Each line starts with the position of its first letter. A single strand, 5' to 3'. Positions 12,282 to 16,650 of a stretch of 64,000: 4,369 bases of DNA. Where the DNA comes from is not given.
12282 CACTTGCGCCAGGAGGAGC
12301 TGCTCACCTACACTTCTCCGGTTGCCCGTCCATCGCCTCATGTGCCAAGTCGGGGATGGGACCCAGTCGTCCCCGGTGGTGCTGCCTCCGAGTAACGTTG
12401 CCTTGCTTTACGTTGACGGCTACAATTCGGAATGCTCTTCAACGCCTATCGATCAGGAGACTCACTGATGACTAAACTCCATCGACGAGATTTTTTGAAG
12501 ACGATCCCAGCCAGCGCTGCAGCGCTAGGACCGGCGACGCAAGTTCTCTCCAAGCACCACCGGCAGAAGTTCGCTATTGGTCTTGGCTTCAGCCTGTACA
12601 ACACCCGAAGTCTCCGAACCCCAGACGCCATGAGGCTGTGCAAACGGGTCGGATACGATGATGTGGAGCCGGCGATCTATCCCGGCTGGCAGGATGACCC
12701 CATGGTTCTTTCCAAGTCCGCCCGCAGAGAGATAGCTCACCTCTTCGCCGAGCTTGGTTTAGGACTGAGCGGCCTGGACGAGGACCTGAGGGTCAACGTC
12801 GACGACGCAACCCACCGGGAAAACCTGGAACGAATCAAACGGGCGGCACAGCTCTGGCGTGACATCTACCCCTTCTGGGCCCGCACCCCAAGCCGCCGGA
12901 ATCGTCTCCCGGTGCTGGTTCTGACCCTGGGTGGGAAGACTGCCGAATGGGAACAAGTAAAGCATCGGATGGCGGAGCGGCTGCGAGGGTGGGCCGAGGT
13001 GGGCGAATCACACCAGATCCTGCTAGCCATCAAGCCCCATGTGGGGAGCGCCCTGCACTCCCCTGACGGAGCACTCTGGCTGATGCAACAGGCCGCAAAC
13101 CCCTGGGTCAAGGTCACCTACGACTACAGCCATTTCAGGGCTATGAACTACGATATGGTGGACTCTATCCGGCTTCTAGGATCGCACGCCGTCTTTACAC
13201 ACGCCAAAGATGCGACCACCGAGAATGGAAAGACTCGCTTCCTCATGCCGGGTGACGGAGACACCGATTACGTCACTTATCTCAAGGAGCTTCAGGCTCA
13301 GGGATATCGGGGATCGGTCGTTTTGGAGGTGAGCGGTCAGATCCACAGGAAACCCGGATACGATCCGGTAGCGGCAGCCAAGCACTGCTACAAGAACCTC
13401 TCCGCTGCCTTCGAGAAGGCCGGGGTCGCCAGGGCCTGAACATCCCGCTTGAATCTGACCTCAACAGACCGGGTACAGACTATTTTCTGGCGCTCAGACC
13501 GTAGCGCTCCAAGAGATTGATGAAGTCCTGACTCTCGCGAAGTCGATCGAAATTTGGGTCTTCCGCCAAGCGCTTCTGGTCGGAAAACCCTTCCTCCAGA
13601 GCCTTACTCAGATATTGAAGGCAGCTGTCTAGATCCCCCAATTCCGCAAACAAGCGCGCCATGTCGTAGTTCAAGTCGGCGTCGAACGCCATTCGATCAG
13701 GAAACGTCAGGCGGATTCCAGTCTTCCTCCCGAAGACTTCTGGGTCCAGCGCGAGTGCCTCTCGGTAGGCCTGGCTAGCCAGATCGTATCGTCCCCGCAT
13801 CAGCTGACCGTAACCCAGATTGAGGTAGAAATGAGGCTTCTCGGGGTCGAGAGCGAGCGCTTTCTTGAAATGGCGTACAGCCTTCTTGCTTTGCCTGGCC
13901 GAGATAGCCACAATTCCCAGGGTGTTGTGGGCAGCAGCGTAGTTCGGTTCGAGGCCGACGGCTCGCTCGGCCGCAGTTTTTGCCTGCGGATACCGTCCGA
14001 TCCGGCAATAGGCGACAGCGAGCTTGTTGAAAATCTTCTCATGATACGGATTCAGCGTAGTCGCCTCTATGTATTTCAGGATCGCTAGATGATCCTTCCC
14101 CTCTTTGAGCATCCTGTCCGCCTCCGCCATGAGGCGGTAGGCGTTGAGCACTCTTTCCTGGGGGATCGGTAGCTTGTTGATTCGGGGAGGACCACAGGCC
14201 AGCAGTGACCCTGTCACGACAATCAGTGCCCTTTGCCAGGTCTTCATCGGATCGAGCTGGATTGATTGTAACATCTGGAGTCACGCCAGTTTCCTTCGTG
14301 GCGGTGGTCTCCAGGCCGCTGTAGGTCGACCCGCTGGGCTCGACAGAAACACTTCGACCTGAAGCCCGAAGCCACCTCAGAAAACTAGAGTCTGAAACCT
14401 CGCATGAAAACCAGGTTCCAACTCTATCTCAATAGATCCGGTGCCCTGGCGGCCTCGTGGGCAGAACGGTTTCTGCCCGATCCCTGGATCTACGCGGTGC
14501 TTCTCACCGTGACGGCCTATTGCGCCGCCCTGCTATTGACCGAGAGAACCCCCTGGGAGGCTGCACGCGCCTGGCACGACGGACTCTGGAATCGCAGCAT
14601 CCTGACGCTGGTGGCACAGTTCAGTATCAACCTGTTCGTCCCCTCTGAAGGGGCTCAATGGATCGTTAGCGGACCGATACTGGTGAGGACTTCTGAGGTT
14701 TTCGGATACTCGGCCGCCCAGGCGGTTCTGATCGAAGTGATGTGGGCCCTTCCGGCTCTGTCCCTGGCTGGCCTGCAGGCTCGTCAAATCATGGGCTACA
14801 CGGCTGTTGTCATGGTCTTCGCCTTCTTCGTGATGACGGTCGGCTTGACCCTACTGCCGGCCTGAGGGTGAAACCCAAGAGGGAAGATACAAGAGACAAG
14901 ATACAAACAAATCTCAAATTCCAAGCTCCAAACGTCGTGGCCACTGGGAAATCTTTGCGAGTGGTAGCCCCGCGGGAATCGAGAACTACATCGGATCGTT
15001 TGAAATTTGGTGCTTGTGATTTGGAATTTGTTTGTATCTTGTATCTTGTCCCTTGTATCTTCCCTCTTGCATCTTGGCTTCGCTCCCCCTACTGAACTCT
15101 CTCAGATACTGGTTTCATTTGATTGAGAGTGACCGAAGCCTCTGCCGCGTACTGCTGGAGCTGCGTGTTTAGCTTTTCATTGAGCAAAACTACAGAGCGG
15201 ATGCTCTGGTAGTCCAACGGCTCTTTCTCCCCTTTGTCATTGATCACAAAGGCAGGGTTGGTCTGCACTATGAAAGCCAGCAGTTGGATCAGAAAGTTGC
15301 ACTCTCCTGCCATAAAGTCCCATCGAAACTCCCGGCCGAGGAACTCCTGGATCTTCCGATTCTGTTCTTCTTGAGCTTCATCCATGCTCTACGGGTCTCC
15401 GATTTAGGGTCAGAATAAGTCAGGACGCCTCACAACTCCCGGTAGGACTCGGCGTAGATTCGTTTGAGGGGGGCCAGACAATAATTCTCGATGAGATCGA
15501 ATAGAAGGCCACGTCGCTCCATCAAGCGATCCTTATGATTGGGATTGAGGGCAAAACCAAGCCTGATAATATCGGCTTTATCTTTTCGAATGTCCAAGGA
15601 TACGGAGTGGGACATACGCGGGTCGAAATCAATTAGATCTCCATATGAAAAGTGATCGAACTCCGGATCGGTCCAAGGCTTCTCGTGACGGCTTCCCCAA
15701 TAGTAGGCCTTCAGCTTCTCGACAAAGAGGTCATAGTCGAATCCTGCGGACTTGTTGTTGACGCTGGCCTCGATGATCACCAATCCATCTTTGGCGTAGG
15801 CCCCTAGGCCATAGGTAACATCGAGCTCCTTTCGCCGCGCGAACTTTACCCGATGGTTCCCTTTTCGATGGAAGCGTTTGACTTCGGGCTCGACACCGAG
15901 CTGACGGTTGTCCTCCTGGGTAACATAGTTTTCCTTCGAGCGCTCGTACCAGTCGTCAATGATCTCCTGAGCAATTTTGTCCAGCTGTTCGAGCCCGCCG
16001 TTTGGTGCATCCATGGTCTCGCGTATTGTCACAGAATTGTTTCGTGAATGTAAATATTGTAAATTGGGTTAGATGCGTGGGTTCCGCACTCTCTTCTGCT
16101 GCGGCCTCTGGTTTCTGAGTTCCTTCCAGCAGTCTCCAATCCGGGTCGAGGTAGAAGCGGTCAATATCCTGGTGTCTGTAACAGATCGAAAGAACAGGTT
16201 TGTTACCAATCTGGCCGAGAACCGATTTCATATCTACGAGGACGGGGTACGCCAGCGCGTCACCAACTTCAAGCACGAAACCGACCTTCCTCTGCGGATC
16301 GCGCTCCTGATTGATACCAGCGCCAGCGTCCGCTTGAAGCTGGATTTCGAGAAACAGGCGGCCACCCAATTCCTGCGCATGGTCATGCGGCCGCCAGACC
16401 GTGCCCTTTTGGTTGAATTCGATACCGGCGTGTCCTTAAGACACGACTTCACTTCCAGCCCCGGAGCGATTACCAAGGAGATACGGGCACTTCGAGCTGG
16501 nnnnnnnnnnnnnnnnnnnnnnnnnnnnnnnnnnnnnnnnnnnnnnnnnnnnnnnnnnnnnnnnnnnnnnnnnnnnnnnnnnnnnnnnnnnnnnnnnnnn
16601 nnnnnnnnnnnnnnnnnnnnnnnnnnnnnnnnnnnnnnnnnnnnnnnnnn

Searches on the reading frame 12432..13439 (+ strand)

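Call 4: search_protein_families(library=pfam, proteins=[window:12432-13439:+], max_evalue=1)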
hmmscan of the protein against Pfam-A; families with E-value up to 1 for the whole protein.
window:12432-13439:+ (335 aa): 3 families
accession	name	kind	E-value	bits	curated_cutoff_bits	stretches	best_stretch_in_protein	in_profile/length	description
PF01261.30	AP_endonuc_2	-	2.1e-24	87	31.1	1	68-304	2-233/249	Xylose isomerase-like TIM barrel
PF03786.19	UxuA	-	0.044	13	23.7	1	238-311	250-332/352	D-mannonate dehydratase (UxuA)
PF10518.14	TAT_signal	-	0.16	12.4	22.7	1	15-32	1-18/21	TAT (twin-arginine translocation) pathway signal sequence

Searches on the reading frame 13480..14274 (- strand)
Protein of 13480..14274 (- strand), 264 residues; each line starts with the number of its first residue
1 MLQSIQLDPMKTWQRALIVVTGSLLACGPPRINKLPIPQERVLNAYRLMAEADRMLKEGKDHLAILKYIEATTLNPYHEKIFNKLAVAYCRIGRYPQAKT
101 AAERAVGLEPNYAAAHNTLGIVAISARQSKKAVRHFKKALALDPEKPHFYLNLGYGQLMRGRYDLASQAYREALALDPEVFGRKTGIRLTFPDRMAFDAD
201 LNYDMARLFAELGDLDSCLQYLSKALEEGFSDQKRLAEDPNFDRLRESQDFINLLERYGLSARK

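Call 4: search_protein_families(library=pfam, proteins=[window:13480-14274:-], max_evalue=1)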
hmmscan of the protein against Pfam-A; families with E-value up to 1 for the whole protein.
window:13480-14274:- (264 aa): 28 families (the best 25 are shown)
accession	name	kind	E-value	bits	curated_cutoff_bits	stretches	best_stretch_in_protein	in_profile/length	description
PF07719.23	TPR_2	-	1.9e-21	74.7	27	4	149-179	3-33/34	Tetratricopeptide repeat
PF00515.34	TPR_1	-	4e-20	71.2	27.8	4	150-179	4-33/34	Tetratricopeptide repeat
PF13414.12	TPR_11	-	3.3e-18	65.5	26.8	4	130-155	11-36/42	TPR repeat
PF13431.12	TPR_17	-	2.7e-15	55.7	24.4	3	136-166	2-32/34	Tetratricopeptide repeat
PF13181.12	TPR_8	-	2.6e-13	49.4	25.7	4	150-179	4-33/34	Tetratricopeptide repeat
PF14559.12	TPR_19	-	6.5e-13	49.2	25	3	124-178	2-56/68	Tetratricopeptide repeat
PF13424.12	TPR_12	-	1.7e-12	47.8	30.1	3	81-144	5-76/77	Tetratricopeptide repeat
PF13428.12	TPR_14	-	7.9e-12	45.1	23.5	4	84-120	6-42/44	Tetratricopeptide repeat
PF13432.12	TPR_16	-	1.2e-11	45.2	32.7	2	118-178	2-62/65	Tetratricopeptide repeat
PF13176.12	TPR_7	-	1e-06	28.8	27.9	0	152-179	4-31/36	Tetratricopeptide repeat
PF23914.1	TPR_CcmH_CycH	-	1.4e-05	25.4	42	1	112-157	49-92/158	Cytochrome c-type biogenesis protein H TPR domain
PF13174.12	TPR_6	-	2.6e-05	25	26.3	0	84-111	5-32/33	Tetratricopeptide repeat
PF13374.12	TPR_10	-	8.2e-05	22.9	27.5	1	82-106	5-29/42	Tetratricopeptide repeat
PF13371.12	TPR_9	-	0.00026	21.4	35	1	121-179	3-61/73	Tetratricopeptide repeat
PF07721.20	TPR_4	-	0.00052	20.8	27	0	147-171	1-25/26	Tetratricopeptide repeat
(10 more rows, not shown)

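Call 54: search_protein_families(library=ncbifam, proteins=[window:13480-14274:-], max_evalue=0.001)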
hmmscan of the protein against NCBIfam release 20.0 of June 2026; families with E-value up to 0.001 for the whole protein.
window:13480-14274:- (264 aa): 18 families
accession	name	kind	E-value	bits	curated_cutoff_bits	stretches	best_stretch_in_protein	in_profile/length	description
NF047558.1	TPR_END_plus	domain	2e-15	56.5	32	1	202-256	2-56/56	TPR end-of-group domain-containing protein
TIGR02917.1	PEP_TPR_lipo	equivalog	5.5e-15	54.3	312.2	1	48-168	773-892/899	XrtA/PEP-CTERM system TPR-repeat protein PrsT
NF040959.1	MamA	equivalog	1.6e-14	53.8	200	1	55-176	81-202/204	magnetosome protein MamA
TIGR02521.1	type_IV_pilW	equivalog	8.6e-13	48.4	154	1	83-175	35-127/234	type IV pilus biogenesis/stability protein PilW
NF033762.1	social_mot_Tgl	equivalog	3e-11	43.2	225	1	80-174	32-127/252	social motility TPR repeat lipoprotein Tgl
NF008391.2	PRK11189.1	equivalog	2.7e-10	40.2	250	1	87-172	73-158/297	lipoprotein NlpI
NF033920.0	C39_PA2778_fam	equivalog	6.4e-09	35.6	150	1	110-178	187-255/255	PA2778 family cysteine peptidase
NF033758.1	gliding_GltE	equivalog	4.9e-08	32.4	225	1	62-180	205-323/411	adventurous gliding motility TPR repeat lipoprotein GltE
NF052415.1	T3SS_chap_SctY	equivalog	3.9e-07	30.5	70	1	77-175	4-105/106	type III secretion apparatus assembly chaperone SctY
TIGR00990.1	3a0801s09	subfamily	1.1e-06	27.6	757.25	1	70-180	322-432/615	mitochondrial import receptor subunit TOM70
TIGR03939.1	PGA_TPR_OMP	equivalog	2.2e-06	26.2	366.65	1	64-179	71-186/800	poly-beta-1,6 N-acetyl-D-glucosamine export porin PgaA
TIGR02552.1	LcrH_SycD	equivalog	3.8e-06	26.7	104.8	0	130-178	35-83/136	SycD/LcrH family type III secretion system chaperone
NF002725.1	PRK02603.1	equivalog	4.6e-06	26.7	143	0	95-162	51-121/173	photosystem I assembly protein Ycf3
NF008520.0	PRK11447.1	equivalog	3.2e-05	21.9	858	1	45-179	269-417/1157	cellulose synthase complex outer membrane protein BcsC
NF047371.1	FlcA_CTERM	equivalog_domain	4e-05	22.3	300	0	119-179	128-187/646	periplasmic flagellar collar protein FlcA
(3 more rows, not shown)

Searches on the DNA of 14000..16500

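Call 10: search_rna_families(source=window, start=14000, end=16500, threshold=evalue, max_evalue=1)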
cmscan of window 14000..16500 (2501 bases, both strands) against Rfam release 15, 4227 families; matches with E-value up to 1: 1.
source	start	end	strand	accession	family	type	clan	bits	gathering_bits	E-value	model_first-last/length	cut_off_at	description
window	14896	15042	+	RF00971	mir-578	Gene; miRNA;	-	28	98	0.024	1-84/84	no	mir-578 microRNA precursor family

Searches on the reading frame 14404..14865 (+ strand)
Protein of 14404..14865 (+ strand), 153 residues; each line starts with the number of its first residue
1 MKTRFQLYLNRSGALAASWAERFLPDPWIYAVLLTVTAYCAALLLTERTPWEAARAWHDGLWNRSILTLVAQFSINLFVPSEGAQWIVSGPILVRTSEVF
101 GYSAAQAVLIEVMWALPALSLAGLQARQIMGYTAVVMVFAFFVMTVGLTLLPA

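Call 4: search_protein_families(library=pfam, proteins=[window:14404-14865:+], max_evalue=1)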
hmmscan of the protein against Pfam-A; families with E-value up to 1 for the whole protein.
window:14404-14865:+ (153 aa): 1 family
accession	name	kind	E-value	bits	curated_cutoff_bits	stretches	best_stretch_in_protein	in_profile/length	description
PF02667.20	SCFA_trans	-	5.6e-25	88.7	27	2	66-151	357-453/453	Short chain fatty acid transporter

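Call 6: search_protein_families(library=ncbifam, proteins=[window:14404-14865:+], max_evalue=1)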
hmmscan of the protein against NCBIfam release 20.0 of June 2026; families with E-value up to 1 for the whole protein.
window:14404-14865:+ (153 aa): 1 family
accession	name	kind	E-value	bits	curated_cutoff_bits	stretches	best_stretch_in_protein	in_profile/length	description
TIGR00366.1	TIGR00366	hypoth_equivalog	1.7e-22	80.2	575.75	2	66-139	354-438/438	TIGR00366 family protein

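Call 46: find_homologous_proteins(query=window:14404-14862:+)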
Query window:14404-14862:+ (153 aa): 4 proteins with E <= 0.001 among 346 candidates.
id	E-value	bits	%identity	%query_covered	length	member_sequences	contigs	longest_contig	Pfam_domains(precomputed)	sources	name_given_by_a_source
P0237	8.6e-93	326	100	100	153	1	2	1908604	PF02667.21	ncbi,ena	-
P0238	9.9e-35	138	81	57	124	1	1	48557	PF03806.20,PF02667.21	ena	-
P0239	1.4e-18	85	89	31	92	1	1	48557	PF02667.21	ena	-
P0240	4.4e-8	51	38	54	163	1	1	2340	PF02667.21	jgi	-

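Call 47: find_encoding_contigs(protein=P0238, flank=6000, max_places=3)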
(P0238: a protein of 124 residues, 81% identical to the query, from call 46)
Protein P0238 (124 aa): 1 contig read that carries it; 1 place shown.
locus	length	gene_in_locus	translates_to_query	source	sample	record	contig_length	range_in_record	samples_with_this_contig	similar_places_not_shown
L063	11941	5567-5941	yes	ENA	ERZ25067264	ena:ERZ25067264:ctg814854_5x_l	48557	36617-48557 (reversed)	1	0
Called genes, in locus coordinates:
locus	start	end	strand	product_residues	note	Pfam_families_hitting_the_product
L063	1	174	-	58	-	?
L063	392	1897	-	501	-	-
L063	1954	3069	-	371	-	PF01384:PHO4, PF09339:HTH_IclR (faint)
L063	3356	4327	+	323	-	PF01261:AP_endonuc_2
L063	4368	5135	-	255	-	PF13176:TPR_7 (faint), PF13428:TPR_14 (faint), PF13424:TPR_12 (weak), PF13432:TPR_16, PF13414:TPR_11 (weak), PF14559:TPR_19 (weak), PF00515:TPR_1 (weak), PF07719:TPR_2 (weak), +6 more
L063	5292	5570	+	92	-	PF02667:SCFA_trans (faint)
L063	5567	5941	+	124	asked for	PF02667:SCFA_trans, PF03806:ABG_transport (weak)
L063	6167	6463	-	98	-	-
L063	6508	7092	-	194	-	-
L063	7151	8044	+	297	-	PF05762:VWA_CoxE, PF13768:VWA_3, PF00092:VWA, PF13519:VWA_2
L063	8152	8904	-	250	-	PF00702:Hydrolase, PF13419:HAD_2, PF13242:Hydrolase_like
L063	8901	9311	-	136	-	PF20791:Acyl-ACP_TE_C (weak), PF13279:4HBT_2, PF03061:4HBT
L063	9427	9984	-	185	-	PF02627:CMD (faint)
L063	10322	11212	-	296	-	PF16881:LIAS_N, PF04055:Radical_SAM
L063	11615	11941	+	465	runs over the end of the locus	PF13701:DDE_Tnp_1_4, PF01609:DDE_Tnp_1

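Call 48: find_encoding_contigs(protein=P0237, flank=3000, max_places=3)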
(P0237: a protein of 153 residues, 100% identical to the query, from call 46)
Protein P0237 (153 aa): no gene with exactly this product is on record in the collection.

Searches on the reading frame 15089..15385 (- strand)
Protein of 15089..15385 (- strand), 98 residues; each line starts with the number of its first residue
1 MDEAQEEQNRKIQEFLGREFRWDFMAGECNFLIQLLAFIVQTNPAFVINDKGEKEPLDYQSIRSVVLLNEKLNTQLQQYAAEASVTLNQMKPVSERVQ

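Call 4: search_protein_families(library=pfam, proteins=[window:15089-15385:-], max_evalue=1)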
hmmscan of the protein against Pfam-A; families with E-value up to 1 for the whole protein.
window:15089-15385:- (98 aa): 0 families

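Call 5: search_protein_families(library=padloc, proteins=[window:15089-15385:-], max_evalue=1)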
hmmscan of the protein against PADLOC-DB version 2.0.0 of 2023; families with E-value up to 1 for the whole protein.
window:15089-15385:- (98 aa): 0 families

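Call 6: search_protein_families(library=ncbifam, proteins=[window:15089-15385:-], max_evalue=1)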
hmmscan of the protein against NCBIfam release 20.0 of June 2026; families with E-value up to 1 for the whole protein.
window:15089-15385:- (98 aa): 0 families

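Call 15: find_homologous_proteins(query=window:15089-15385:-)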
Query window:15089-15385:- (98 aa): 80 proteins with E <= 0.001 among 81 candidates.
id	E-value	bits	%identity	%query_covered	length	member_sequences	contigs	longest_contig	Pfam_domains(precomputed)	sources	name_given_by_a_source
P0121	3.0e-52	192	93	100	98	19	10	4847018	-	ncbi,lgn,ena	-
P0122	4.5e-51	188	92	100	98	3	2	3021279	-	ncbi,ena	-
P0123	6.6e-51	188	91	100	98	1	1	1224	-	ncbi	-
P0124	1.7e-50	186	90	100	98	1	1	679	-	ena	-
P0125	2.6e-48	179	89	100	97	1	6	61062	-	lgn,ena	-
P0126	4.2e-48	179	88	100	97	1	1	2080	-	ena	-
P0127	1.3e-38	148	73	100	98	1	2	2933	-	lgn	-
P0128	1.5e-38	148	71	100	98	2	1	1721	-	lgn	-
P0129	3.4e-37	144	69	100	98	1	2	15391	-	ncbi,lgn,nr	ncbi:MAG: hypothetical protein HY645_11785 [Acidobacteria bacterium]|nr:hypothetical protein [Acidob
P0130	3.0e-36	141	69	100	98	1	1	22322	-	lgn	-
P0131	1.2e-35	139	70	100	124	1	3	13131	-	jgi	jgi:hypothetical protein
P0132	1.4e-35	139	70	100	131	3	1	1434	-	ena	-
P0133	2.6e-35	138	65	100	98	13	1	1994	-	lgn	-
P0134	4.7e-35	137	62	100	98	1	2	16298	-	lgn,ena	-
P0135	7.7e-35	136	68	100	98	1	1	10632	-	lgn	-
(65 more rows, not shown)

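Call 25: search_solved_structures(query=A3, max_evalue=10)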
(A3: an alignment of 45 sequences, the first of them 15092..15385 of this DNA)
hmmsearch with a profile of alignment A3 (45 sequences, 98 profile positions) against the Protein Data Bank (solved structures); distinct sequences matched with E-value up to 10: 3.
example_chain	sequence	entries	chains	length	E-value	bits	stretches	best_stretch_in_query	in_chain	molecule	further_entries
3j15_A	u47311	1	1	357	0.62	13.2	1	20-82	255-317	Protein pelota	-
3npk_A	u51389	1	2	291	0.64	13.2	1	11-49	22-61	Geranyltranstransferase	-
7tgh_2B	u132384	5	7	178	3.6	10.8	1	30-69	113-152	NADH dehydrogenase subunit 2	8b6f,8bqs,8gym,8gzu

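Call 34: predict_structure(alignment_id=A3)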
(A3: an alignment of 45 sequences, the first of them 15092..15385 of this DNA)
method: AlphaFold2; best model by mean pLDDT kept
length: 98 residues; sequences in the alignment: 45
mean_pLDDT: 82.6   pTM: 0.65
mean pLDDT of the five models: 82.6, 75.6, 72.5, 70.0, 52.7
residues with pLDDT >= 90: 27; 70-90: 58; 50-70: 5; < 50: 8
segments of 3 or more residues with pLDDT < 50: 91-98
pLDDT, mean of each block of 10 residues (from residue 1): 82 85 87 91 86 90 90 90 74 43
secondary structure, 60 per line:
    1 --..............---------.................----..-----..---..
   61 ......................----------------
elements in order: H3-16 H26-42 H59-82

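Call 55: search_protein_families(library=phrogs, proteins=[window:15092-15385:-], max_evalue=1)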
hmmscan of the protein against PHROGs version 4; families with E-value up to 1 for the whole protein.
window:15092-15385:- (98 aa): 0 families

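Call 59: search_protein_families(library=pfam, alignment_id=A3, max_evalue=10)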
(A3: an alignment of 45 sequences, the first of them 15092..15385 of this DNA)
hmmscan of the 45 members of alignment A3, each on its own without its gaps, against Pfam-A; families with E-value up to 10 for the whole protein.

A. member 1, window:15092-15385:- (98 aa): 0 families

B. families by the number of members that match (of 45 scanned): 9 families
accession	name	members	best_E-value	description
PF16928.10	Inj_translocase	4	0.0025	DNA/protein translocase of phage P22 injectosome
PF23404.1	FAZ1_C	4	0.043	FAZ1, C-terminal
PF11918.13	Peptidase_S41_N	3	0.0033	N-terminal domain of Peptidase_S41 in eukaryotic IRBP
PF09897.14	DUF2124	3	0.065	Uncharacterized protein conserved in archaea (DUF2124)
PF09457.15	RBD-FIP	2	0.2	FIP domain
PF09685.15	DUF4870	1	0.061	Domain of unknown function (DUF4870)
PF13546.12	DDE_5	1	0.12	DDE superfamily endonuclease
PF24591.1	Phage_YunG-like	1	0.12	Phage YunG-like protein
PF06135.17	IreB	1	0.18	IreB regulatory phosphoprotein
